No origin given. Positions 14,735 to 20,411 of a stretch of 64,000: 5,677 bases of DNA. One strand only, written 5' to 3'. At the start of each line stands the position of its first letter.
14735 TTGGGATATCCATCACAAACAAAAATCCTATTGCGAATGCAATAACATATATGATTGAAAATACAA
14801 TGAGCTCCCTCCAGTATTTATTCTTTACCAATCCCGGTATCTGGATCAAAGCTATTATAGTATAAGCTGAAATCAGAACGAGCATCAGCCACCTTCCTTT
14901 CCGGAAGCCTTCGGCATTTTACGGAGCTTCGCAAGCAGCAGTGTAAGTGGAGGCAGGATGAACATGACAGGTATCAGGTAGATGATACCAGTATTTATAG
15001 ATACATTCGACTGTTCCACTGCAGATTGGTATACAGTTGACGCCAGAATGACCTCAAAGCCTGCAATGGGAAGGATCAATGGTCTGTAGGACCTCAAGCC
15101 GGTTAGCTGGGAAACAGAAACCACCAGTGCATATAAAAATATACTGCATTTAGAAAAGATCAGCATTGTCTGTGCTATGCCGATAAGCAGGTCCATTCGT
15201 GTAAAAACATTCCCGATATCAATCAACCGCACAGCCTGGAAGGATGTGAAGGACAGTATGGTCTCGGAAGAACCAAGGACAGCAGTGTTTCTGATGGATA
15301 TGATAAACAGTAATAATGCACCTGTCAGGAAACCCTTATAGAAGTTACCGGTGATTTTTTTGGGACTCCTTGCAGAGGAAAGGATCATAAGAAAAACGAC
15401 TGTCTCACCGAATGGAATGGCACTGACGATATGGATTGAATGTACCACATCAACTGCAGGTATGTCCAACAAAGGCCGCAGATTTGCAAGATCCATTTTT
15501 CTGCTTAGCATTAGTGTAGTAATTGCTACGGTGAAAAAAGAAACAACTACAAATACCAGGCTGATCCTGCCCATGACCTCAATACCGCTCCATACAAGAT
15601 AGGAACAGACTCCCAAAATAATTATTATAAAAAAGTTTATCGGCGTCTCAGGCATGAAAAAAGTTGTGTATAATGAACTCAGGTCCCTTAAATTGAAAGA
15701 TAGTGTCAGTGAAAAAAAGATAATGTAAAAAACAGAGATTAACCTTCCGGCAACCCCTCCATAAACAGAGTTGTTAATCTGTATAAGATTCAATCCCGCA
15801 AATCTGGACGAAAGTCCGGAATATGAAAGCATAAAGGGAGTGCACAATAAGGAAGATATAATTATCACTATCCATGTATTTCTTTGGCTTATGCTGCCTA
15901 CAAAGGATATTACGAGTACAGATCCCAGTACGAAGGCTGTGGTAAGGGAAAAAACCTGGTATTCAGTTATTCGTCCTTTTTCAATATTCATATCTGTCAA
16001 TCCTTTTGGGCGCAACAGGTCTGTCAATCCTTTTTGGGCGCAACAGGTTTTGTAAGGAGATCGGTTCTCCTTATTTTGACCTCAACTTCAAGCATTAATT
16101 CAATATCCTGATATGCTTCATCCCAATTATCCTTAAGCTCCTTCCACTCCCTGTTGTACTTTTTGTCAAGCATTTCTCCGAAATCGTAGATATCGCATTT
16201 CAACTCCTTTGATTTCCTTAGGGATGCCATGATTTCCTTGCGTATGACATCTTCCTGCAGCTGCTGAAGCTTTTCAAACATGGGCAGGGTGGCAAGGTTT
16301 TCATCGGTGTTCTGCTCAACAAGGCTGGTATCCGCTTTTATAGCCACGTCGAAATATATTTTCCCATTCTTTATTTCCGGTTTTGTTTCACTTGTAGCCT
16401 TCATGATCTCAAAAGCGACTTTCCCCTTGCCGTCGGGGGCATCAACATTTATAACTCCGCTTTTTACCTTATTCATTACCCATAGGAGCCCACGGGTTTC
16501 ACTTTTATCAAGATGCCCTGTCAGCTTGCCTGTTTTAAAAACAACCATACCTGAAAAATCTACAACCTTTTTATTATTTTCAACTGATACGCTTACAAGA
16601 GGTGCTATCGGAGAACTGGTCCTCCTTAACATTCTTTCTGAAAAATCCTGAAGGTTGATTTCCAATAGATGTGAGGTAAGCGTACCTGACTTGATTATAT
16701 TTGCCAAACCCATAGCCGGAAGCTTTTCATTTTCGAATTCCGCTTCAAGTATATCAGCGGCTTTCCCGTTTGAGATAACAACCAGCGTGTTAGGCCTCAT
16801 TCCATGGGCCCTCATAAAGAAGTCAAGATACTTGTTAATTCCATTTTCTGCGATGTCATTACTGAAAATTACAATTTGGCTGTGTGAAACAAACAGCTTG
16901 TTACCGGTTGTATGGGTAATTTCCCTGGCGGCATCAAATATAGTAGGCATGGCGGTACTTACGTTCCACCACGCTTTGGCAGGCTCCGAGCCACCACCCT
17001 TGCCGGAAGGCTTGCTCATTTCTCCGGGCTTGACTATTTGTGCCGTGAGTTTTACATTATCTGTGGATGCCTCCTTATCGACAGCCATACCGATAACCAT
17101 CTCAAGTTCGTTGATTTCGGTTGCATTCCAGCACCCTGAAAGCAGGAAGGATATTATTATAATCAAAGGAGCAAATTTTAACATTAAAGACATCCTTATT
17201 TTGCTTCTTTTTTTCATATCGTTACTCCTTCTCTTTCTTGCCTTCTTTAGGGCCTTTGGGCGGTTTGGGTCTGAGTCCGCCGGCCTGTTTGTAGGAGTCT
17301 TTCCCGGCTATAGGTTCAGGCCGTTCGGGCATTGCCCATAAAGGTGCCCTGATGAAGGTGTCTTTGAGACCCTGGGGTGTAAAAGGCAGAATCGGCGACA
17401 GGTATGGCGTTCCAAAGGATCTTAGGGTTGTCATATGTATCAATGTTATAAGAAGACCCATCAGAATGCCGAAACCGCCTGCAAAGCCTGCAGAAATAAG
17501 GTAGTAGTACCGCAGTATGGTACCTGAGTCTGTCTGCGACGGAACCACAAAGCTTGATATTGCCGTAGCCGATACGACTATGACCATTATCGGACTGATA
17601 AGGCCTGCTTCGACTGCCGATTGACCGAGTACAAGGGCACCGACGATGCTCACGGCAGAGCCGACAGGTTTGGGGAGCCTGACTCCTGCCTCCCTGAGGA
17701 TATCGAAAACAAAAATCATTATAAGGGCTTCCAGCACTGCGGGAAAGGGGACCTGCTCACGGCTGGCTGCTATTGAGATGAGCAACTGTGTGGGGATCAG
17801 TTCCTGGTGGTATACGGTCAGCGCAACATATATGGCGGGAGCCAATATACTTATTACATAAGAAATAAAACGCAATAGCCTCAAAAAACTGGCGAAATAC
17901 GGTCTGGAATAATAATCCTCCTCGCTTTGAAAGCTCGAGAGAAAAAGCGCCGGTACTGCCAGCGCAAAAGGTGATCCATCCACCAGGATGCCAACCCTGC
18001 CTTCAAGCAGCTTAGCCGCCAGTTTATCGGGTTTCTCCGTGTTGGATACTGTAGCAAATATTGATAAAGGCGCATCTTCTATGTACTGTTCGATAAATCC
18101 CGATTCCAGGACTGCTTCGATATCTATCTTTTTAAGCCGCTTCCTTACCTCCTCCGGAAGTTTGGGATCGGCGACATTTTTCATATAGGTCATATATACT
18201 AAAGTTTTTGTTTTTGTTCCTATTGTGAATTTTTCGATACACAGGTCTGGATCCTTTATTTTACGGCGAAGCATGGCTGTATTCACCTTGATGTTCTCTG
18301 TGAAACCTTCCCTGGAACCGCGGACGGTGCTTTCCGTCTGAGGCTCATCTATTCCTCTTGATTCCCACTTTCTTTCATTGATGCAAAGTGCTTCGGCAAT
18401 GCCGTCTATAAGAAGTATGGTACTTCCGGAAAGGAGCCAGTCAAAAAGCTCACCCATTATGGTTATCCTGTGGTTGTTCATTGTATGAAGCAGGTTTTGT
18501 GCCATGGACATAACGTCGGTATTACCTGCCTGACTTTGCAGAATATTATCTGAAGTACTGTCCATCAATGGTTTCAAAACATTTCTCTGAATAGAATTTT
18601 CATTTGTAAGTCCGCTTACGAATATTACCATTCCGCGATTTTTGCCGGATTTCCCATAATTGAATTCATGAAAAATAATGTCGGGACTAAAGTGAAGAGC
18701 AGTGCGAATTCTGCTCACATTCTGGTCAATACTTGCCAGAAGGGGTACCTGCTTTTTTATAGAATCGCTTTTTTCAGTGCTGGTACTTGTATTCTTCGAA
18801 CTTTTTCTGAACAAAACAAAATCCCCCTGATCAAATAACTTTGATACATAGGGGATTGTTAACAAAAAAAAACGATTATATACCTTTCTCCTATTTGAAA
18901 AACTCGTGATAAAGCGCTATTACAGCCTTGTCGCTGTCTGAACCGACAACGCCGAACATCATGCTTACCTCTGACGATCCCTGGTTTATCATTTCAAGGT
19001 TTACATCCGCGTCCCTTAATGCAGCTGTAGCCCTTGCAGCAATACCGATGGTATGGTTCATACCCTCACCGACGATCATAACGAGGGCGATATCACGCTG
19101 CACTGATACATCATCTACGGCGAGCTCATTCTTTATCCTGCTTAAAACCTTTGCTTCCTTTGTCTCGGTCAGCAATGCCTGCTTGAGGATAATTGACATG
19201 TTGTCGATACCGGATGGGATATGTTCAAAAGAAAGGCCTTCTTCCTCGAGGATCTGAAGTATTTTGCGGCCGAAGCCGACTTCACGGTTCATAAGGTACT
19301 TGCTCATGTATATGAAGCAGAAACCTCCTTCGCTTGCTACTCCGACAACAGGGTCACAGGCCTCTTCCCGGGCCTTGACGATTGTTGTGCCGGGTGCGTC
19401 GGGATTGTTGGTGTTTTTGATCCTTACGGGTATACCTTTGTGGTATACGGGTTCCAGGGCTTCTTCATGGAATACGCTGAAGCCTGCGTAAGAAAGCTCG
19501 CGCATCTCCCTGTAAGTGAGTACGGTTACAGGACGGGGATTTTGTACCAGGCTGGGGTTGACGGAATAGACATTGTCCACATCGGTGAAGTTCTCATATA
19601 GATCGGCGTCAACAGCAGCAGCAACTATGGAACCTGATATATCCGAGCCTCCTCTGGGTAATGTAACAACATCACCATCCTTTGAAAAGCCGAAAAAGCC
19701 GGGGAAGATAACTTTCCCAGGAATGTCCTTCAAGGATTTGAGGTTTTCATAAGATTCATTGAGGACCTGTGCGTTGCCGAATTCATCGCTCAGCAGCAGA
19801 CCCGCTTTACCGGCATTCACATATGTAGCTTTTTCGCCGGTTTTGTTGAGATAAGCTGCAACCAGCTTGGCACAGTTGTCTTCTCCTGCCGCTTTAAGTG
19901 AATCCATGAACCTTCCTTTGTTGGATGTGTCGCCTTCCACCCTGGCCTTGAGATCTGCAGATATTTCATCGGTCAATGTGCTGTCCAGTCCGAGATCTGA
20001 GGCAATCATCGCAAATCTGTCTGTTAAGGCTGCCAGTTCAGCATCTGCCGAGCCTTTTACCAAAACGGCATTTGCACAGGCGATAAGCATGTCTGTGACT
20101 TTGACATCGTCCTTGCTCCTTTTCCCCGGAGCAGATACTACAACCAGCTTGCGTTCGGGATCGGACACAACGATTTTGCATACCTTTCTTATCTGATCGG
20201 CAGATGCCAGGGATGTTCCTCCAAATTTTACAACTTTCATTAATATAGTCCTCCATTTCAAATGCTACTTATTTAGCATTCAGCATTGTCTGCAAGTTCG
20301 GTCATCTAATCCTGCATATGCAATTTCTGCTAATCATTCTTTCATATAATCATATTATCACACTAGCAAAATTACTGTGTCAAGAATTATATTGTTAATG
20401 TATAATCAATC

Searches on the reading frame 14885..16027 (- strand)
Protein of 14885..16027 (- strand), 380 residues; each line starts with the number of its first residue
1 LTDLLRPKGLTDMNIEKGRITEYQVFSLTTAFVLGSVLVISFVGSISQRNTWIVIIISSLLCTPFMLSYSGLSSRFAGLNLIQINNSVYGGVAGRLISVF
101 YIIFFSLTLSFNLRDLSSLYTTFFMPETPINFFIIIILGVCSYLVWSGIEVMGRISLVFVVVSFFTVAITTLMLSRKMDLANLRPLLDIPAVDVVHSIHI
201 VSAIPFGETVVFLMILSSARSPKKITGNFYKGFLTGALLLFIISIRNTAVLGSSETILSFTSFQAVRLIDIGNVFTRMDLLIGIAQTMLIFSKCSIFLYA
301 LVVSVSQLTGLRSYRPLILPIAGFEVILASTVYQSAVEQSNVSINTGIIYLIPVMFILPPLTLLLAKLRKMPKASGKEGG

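Call 60: search_protein_families(library=ncbifam, proteins=[window:14885-16027:-], max_evalue=1e-10)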
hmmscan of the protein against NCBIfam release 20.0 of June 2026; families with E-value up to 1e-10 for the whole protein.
window:14885-16027:- (380 aa): 1 family
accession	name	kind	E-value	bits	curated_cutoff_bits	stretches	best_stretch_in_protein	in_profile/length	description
TIGR00912.1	2A0309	subfamily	6.2e-48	164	139.55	1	20-371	3-354/357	endospore germination permease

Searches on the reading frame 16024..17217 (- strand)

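Call 60: search_protein_families(library=ncbifam, proteins=[window:16024-17217:-], max_evalue=1e-10)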
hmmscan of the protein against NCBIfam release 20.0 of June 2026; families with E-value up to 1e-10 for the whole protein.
window:16024-17217:- (397 aa): 2 families
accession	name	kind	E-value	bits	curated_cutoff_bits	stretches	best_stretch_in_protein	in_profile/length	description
TIGR02887.1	spore_ger_x_C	subfamily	1.7e-99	333.3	163.25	1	18-385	7-367/371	Ger(x)C family spore germination protein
NF052517.1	SpGerGerXC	equivalog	5.4e-12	45.7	500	1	19-298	7-289/300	spore germination protein GerXC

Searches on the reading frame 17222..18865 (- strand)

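Call 60: search_protein_families(library=ncbifam, proteins=[window:17222-18865:-], max_evalue=1e-10)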
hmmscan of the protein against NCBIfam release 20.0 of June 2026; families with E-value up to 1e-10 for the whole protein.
window:17222-18865:- (547 aa): 1 family
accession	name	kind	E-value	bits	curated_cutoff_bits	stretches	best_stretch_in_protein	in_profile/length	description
NF052514.1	SpGerGerXA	equivalog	1.8e-98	330.3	850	1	77-527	31-478/479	spore germination protein GerXA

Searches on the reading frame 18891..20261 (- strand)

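Call 60: search_protein_families(library=ncbifam, proteins=[window:18891-20261:-], max_evalue=1e-10)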
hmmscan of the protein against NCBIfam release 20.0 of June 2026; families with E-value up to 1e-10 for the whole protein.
window:18891-20261:- (456 aa): 24 families
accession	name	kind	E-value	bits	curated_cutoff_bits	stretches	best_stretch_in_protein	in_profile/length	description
NF006540.0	PRK09034.1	equivalog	9.1e-192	637.7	434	1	8-456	1-450/454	aspartate kinase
TIGR00657.1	asp_kinases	subfamily_domain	5.2e-84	282.9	208.7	1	10-456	5-442/442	aspartate kinase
NF004938.0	PRK06291.1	equivalog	1.9e-77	260.9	528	1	9-454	3-461/468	aspartate kinase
TIGR00656.1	asp_kin_monofn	equivalog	1.2e-74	251.8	402.25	1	10-455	5-405/407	aspartate kinase, monofunctional class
NF006959.0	PRK09436.1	equivalog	6.5e-73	246.1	726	1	8-456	1-461/819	bifunctional aspartate kinase/homoserine dehydrogenase I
NF006570.0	PRK09084.1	equivalog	3.2e-67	227.6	455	1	8-456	4-450/452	lysine-sensitive aspartokinase 3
NF005154.0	PRK06635.1-2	equivalog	2.4e-53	181.9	376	1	111-454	62-402/407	aspartate kinase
NF006068.0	PRK08210.1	equivalog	2.8e-52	178.2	474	1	112-454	64-400/405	aspartate kinase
NF005155.0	PRK06635.1-4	equivalog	5.4e-51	173.9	346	1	112-454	59-401/407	aspartate kinase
NF006515.0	PRK08961.1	equivalog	9.9e-50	169.3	802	1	8-455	9-460/861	bifunctional aspartate kinase/diaminopimelate decarboxylase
NF005656.0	PRK07431.1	equivalog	2.4e-47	161.8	657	2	112-300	59-248/587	aspartate kinase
NF005153.0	PRK06635.1-1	equivalog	1.4e-46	159.4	585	1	97-454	47-405/421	aspartate kinase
NF005156.0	PRK06635.1-5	equivalog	1.1e-43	149.5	594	1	115-454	62-400/411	aspartate kinase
NF007003.0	PRK09466.1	subfamily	1.1e-38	133.2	582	1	9-450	13-448/810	bifunctional aspartate kinase/homoserine dehydrogenase II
NF004579.0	PRK05925.1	equivalog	1.9e-38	132.6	665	1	10-454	5-431/440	aspartate kinase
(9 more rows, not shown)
